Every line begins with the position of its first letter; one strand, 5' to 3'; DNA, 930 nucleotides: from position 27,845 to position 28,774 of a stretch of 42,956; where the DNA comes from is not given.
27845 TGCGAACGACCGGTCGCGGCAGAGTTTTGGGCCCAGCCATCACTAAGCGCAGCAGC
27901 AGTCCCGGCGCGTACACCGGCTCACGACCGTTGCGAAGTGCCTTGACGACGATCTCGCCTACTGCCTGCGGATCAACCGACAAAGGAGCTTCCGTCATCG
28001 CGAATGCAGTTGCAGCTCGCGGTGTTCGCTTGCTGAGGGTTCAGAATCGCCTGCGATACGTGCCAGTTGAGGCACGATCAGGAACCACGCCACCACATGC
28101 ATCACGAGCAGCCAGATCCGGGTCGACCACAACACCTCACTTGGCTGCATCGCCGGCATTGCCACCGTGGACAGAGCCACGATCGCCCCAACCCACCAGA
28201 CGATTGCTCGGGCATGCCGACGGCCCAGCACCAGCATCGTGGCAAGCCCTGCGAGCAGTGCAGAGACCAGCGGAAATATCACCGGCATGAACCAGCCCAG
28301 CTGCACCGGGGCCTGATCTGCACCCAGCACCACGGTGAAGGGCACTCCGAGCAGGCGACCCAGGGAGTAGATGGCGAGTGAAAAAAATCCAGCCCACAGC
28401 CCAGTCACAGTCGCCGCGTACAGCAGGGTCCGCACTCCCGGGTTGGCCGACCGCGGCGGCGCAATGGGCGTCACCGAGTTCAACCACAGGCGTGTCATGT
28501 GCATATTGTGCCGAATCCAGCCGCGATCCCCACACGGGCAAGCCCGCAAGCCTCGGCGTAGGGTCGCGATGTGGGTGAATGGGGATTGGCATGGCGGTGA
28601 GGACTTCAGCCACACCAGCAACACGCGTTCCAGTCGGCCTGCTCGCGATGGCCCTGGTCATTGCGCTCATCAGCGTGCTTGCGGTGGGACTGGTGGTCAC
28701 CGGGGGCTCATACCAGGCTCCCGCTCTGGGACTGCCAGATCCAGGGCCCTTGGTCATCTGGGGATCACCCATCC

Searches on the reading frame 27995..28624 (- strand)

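Call 47: search_protein_families(library=pfam, proteins=[window:27995-28624:-], max_evalue=0.01)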
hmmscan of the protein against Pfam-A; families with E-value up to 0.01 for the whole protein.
window:27995-28624:- (209 aa): 1 family
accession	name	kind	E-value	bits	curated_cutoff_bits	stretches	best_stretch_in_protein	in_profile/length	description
PF19545.4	DUF6069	-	1.1e-09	39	27.2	1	65-191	4-127/129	Family of unknown function (DUF6069)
